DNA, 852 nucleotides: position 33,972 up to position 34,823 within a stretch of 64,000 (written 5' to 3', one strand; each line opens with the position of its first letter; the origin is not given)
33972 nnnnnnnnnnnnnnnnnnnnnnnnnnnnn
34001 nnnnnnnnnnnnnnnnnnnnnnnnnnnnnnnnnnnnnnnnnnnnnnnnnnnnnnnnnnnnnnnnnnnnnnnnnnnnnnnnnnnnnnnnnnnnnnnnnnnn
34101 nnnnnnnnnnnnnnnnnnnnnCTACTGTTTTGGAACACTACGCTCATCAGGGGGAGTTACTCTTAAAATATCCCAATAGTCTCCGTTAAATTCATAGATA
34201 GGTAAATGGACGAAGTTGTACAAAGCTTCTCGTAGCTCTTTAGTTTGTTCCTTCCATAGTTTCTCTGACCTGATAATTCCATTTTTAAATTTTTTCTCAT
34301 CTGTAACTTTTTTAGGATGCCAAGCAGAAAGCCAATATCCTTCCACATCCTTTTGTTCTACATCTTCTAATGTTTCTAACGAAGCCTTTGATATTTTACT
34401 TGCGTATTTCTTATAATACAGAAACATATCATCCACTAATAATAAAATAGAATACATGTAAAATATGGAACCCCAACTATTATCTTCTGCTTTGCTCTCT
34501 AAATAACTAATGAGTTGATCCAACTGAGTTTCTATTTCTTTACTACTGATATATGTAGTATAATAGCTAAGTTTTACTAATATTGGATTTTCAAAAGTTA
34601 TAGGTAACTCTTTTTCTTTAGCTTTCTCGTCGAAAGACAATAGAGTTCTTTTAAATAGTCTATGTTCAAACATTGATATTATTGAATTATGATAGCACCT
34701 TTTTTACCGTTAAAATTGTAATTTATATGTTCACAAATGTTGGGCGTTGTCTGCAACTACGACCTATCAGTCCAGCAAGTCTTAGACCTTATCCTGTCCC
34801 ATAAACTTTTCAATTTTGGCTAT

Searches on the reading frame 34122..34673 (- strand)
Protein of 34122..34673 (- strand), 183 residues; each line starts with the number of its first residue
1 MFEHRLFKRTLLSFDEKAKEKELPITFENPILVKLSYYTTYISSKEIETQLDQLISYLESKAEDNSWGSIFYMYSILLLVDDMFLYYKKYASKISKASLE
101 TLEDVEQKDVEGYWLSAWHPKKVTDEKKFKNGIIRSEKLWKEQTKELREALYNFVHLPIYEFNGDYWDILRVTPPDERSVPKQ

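Call 15: search_protein_families(library=pfam, proteins=[window:34122-34673:-], max_evalue=0.01)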
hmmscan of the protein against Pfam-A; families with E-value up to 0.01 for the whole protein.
window:34122-34673:- (183 aa): 0 families

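Call 52: search_protein_families(library=ncbifam, proteins=[window:34125-34673:-], max_evalue=0.01)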
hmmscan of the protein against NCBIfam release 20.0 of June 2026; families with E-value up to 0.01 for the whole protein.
window:34125-34673:- (183 aa): 0 families

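Call 85: search_protein_representatives(protein=window:34125-34673:-)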
Query: 183 residues. Proteins with E-value up to 0.001 (for the whole library): 18; up to 1e-10: 12; up to 1e-30: 2. The best 18 are listed.
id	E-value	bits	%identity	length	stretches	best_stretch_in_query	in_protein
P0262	7.8e-108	375.0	99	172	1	12-183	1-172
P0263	1.4e-31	126.5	43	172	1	3-172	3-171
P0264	3.0e-21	92.9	33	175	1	3-170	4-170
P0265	2.8e-19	86.4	32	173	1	7-171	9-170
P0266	5.4e-19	85.5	38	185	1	5-171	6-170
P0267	3.1e-18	83.0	32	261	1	4-172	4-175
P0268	3.5e-17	79.6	31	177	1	2-171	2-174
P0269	2.5e-16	76.9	31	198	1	6-172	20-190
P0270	9.8e-16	74.9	34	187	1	4-171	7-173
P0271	9.2e-15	71.7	37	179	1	6-157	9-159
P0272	1.5e-14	71.1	32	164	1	11-158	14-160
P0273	1.1e-11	61.7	28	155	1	22-171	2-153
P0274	2.3e-08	50.9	29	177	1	48-171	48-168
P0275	1.8e-07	48.0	32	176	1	4-170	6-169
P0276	2.0e-07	47.8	27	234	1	5-174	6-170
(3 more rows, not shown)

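Call 88: search_protein_families(library=pfam, alignment_id=A3, max_evalue=0.01)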
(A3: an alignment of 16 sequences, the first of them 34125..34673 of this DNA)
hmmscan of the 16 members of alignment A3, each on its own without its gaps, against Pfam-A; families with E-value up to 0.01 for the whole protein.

A. member 1, window:34125-34673:- (183 aa): 0 families

B. families by the number of members that match (of 16 scanned): 1 family
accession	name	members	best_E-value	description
PF07661.19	MORN_2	1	0.00053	MORN repeat variant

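Call 102: predict_structure(alignment_id=A3)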
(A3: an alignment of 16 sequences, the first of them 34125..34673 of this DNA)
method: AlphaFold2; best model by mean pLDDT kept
length: 183 residues; sequences in the alignment: 16
mean_pLDDT: 89.0   pTM: 0.84
mean pLDDT of the five models: 89.0, 88.5, 88.3, 88.0, 86.1
residues with pLDDT >= 90: 130; 70-90: 30; 50-70: 19; < 50: 4
segments of 3 or more residues with pLDDT < 50: 180-183
pLDDT, mean of each block of 10 residues (from residue 1): 84 98 97 88 83 92 87 95 98 98 96 96 98 99 96 80 70 61 46
secondary structure, 60 per line:
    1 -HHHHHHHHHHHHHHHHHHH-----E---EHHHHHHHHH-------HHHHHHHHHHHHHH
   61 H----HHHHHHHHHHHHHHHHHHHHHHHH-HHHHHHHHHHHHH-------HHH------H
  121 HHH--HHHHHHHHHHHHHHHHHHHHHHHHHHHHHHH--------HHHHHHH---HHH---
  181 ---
elements in order: H2-20 H31-39 H47-61 H66-89 H91-103 H120-123 H126-156 H165-171
